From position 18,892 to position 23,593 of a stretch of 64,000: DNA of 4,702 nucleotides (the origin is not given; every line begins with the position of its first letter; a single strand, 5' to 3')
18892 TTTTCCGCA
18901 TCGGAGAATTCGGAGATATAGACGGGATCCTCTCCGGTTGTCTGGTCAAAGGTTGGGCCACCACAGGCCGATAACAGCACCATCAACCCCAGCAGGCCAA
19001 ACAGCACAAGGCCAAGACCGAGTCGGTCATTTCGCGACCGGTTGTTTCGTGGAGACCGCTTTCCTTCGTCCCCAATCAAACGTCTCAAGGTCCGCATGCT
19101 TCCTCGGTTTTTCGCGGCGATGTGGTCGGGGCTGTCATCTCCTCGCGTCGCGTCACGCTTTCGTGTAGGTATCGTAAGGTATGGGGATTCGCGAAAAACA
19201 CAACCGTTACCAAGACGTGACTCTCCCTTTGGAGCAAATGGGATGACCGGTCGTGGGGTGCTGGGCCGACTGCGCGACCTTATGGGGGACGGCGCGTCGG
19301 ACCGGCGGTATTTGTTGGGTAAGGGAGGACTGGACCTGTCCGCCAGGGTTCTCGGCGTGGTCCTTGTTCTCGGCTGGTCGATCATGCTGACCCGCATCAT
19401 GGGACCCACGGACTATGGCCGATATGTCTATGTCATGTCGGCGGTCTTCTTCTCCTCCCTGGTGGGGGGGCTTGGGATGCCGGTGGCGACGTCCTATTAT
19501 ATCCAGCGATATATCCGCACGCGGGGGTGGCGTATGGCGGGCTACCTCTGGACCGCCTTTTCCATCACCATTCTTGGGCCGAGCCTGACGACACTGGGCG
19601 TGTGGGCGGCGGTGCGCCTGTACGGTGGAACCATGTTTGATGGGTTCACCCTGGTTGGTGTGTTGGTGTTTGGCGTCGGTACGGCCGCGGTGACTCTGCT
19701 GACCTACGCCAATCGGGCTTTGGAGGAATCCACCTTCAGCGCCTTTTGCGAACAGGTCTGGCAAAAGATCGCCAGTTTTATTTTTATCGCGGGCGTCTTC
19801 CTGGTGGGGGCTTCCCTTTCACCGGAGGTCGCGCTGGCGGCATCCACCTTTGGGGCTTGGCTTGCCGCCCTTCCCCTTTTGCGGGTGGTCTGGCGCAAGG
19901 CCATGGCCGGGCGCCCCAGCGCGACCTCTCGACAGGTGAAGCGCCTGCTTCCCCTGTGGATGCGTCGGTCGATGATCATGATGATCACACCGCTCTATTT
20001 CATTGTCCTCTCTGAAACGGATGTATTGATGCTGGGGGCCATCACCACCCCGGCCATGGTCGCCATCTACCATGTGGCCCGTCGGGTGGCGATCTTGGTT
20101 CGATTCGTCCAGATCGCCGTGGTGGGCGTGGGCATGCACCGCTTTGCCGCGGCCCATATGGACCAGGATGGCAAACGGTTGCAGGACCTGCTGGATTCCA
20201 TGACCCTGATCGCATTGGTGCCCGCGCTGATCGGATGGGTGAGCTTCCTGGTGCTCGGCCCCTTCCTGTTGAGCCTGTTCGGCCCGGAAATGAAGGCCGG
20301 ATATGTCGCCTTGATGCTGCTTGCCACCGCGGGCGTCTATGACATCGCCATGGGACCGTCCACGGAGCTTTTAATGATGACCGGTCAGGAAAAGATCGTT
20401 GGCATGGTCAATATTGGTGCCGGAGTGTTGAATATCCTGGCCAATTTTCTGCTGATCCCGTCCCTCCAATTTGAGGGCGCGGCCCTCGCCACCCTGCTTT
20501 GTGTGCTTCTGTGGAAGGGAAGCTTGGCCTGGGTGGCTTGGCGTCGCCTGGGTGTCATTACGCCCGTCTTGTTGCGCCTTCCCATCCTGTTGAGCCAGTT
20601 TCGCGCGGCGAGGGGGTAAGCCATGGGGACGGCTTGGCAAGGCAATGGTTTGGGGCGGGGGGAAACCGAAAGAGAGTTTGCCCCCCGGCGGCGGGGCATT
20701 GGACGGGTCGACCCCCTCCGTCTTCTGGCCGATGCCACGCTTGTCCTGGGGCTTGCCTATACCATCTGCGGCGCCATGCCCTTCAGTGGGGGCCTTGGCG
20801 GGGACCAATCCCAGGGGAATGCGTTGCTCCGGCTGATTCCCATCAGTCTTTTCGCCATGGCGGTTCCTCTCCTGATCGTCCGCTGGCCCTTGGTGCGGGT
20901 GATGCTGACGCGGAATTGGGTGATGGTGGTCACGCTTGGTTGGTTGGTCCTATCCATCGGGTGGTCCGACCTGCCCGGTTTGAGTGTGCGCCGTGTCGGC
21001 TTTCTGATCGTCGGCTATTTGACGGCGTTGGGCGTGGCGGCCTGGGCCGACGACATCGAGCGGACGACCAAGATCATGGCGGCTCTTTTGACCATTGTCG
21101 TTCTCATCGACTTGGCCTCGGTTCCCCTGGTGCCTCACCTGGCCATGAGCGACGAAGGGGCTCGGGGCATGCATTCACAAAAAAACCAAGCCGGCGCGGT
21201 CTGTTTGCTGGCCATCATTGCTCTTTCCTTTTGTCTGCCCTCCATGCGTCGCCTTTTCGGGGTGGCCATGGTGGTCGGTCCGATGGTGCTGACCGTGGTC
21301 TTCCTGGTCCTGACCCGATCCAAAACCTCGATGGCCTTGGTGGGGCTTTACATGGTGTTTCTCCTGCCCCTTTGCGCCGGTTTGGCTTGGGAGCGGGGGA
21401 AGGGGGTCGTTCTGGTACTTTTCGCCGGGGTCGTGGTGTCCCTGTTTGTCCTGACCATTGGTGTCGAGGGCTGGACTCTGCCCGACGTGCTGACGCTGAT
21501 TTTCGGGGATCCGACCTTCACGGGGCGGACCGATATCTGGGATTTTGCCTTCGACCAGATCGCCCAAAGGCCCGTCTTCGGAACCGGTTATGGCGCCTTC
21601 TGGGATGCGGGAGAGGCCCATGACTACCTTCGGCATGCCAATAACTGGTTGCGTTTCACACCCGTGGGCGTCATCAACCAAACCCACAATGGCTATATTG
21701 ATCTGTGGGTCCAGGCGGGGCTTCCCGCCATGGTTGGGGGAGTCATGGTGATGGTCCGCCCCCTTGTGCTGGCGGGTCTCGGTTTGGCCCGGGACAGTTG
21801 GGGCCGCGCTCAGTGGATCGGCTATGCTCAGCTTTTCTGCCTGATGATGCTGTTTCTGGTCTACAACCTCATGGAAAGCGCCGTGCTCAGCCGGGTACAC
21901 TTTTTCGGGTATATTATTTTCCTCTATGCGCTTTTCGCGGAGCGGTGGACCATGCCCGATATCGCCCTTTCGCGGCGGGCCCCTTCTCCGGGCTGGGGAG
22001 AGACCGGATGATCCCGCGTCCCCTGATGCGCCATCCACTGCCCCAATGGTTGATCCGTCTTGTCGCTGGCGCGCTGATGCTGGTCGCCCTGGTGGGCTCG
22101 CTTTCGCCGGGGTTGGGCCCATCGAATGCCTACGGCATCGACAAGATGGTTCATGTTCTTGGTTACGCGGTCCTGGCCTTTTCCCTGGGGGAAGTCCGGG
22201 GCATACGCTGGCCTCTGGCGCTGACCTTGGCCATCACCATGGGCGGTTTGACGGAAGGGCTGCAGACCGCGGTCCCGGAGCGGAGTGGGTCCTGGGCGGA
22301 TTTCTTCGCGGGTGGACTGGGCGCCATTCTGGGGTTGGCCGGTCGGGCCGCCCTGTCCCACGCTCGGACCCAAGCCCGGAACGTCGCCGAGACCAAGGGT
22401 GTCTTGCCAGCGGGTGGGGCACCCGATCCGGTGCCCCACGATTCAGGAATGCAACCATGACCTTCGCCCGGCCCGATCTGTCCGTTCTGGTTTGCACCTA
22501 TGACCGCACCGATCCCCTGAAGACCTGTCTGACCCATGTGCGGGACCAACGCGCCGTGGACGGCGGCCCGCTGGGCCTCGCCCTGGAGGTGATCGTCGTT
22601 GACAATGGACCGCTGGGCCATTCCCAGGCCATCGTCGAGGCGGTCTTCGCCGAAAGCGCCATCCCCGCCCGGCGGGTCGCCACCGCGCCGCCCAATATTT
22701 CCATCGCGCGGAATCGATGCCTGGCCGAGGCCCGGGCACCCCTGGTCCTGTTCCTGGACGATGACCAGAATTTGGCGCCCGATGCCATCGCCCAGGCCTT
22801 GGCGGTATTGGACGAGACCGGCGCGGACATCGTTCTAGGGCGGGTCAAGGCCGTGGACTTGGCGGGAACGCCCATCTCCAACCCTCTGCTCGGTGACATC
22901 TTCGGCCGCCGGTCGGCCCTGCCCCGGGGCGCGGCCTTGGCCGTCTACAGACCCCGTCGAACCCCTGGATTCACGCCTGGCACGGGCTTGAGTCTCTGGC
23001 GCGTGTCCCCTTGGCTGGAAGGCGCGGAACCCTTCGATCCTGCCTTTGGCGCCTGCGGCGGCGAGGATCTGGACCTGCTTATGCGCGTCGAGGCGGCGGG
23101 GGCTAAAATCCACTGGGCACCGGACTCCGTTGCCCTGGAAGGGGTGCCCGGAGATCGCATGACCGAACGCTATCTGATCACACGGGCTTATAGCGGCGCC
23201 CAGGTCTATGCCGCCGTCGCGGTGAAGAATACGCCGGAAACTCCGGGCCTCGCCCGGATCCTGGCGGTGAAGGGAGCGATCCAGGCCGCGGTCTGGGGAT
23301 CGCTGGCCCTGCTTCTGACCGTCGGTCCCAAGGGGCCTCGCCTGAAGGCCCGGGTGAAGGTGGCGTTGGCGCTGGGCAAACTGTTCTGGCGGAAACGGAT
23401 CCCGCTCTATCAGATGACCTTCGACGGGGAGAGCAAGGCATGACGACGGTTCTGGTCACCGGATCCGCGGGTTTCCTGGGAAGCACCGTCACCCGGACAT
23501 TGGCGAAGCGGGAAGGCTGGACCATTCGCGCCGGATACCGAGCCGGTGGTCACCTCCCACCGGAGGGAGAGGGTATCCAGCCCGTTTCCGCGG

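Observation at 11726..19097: Alg44-like PilZ-MFP and Sel1 (AlgK-like) proteins embedded in a Wzx/Wzy-dependent EPS export module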

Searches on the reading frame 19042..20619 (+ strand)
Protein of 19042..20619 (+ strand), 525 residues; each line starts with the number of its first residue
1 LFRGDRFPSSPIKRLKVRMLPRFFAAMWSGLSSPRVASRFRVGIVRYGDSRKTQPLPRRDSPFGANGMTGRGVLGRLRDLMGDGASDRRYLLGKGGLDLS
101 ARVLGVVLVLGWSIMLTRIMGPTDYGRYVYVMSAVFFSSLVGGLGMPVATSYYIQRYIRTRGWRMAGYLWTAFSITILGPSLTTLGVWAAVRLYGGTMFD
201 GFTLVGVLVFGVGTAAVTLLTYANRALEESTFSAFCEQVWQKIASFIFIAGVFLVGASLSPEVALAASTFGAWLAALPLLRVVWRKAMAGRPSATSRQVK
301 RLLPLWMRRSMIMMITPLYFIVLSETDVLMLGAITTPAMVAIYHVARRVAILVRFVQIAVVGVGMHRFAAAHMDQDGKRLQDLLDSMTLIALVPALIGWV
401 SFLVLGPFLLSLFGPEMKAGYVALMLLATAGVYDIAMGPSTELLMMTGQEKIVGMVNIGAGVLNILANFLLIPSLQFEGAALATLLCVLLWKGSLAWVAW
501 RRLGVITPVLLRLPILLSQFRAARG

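Call 3: search_protein_families(library=pfam, proteins=[window:19042-20619:+], max_evalue=0.01)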
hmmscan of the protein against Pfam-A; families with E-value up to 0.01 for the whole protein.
window:19042-20619:+ (525 aa): 1 family
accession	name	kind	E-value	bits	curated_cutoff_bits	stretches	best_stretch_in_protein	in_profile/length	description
PF01943.22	Polysacc_synt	-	2.2e-09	37.6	28.2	1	101-353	11-254/274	Polysaccharide biosynthesis protein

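Call 27: search_protein_families(library=ncbifam, proteins=[window:19042-20619:+], max_evalue=0.001)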
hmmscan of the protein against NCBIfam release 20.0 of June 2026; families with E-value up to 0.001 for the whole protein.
window:19042-20619:+ (525 aa): 1 family
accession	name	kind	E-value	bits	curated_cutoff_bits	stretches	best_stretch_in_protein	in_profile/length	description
NF041503.1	WZX_like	subfamily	8e-05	21.9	300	1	240-429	167-355/429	O-unit flippase-like protein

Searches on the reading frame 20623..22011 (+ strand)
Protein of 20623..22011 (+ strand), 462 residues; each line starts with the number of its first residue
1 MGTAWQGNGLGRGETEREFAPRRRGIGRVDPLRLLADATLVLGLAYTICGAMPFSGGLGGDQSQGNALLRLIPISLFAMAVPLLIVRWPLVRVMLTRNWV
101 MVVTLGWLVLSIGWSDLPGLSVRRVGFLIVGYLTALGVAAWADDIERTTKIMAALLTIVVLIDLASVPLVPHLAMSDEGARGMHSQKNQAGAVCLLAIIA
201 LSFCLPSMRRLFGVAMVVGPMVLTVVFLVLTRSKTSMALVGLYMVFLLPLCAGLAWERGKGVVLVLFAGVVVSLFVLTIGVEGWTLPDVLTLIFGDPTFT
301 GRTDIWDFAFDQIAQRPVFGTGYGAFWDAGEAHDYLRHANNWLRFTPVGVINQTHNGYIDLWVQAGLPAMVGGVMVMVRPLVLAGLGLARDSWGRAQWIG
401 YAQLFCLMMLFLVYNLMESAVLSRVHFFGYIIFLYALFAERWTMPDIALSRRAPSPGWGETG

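Call 3: search_protein_families(library=pfam, proteins=[window:20623-22011:+], max_evalue=0.01)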
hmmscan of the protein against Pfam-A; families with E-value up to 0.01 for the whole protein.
window:20623-22011:+ (462 aa): 2 families
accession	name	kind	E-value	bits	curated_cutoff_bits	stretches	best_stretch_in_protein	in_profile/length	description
PF04932.20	Wzy_C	-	4.2e-18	66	31.7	1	221-371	3-146/149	O-Antigen ligase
PF05478.16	Prominin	-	0.0083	14.7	34.3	0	151-222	422-493/799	Prominin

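Call 27: search_protein_families(library=ncbifam, proteins=[window:20623-22011:+], max_evalue=0.001)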
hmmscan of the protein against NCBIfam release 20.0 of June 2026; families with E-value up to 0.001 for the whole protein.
window:20623-22011:+ (462 aa): 0 families

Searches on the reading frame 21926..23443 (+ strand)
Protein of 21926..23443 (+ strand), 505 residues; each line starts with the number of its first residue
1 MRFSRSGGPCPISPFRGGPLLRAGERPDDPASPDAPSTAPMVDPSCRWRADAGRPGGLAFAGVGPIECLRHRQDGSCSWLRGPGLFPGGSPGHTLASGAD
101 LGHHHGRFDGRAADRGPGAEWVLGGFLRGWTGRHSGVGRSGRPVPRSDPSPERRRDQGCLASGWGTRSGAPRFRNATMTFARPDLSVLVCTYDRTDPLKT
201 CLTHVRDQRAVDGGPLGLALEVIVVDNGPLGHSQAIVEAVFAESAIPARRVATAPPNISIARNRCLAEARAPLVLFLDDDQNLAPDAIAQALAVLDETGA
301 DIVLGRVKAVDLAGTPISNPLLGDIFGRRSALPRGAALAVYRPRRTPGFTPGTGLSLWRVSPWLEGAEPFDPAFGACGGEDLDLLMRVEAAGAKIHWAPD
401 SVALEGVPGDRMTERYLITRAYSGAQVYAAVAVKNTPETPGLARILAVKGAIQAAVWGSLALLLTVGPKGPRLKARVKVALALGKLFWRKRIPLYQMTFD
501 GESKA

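Call 6: search_protein_families(library=pfam, proteins=[window:21926-23443:+], max_evalue=0.001)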
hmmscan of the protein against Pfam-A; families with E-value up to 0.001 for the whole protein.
window:21926-23443:+ (505 aa): 3 families
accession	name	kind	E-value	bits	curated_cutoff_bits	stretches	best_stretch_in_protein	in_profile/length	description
PF00535.33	Glycos_transf_2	-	5.9e-18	65.8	23.3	1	186-320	1-128/168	Glycosyl transferase family 2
PF13641.12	Glyco_tranf_2_3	-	6.9e-08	33.2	27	1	183-412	1-209/230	Glycosyltransferase like family 2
PF13632.12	Glyco_trans_2_3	-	0.0009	19.5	27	0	379-425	97-143/198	Glycosyl transferase family group 2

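Call 27: search_protein_families(library=ncbifam, proteins=[window:21926-23443:+], max_evalue=0.001)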
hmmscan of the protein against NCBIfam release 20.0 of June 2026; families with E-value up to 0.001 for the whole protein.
window:21926-23443:+ (505 aa): 8 families
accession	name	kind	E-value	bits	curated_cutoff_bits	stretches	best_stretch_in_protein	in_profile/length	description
NF041875.1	EPS_EpsD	equivalog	1.6e-20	73.8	370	1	185-433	1-234/325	exopolysaccharide biosynthesis glycosyltransferase EpsD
NF038302.1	EPS_HpsE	equivalog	4.2e-15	55.5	300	1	184-419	2-236/307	hormogonium polysaccharide biosynthesis glycosyltransferase HpsE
TIGR03965.1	mycofact_glyco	equivalog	1.2e-14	54.1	280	1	173-464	65-332/467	mycofactocin biosynthesis glycosyltransferase MftF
NF007482.0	PRK10073.1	equivalog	3.7e-09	36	423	1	181-301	4-116/334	glycosyltransferase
NF050819.1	PolSacchBiosHfsG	equivalog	1.4e-08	34.2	500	1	173-415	2-228/302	polysaccharide biosynthesis protein HfsG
NF050050.1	ProtGlycPglI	equivalog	7e-07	28.9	500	1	183-297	2-110/306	GalNAc(5)-diNAcBac-PP-undecaprenol beta-1,3-glucosyltransferase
NF038299.1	EPS_HpsN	equivalog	8.1e-07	28.3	425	1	184-307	2-119/317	hormogonium polysaccharide biosynthesis glycosyltransferase HpsN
NF047683.1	TeichurnBiosyTuaG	equivalog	0.00042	20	400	1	178-314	1-130/252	teichuronic acid biosynthesis protein TuaG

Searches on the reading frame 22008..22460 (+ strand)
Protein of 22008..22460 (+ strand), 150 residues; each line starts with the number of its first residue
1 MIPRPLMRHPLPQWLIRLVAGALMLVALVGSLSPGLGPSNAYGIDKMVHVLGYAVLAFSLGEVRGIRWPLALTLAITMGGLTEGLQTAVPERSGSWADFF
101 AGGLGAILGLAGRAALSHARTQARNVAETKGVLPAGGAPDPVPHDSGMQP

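Call 44: search_protein_families(library=pfam, proteins=[window:22008-22460:+], max_evalue=0.1)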
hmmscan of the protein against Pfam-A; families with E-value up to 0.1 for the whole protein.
window:22008-22460:+ (150 aa): 1 family
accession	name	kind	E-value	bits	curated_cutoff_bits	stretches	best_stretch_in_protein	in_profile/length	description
PF04892.17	VanZ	-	0.00083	20.4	30.1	1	41-110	55-119/126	VanZ like family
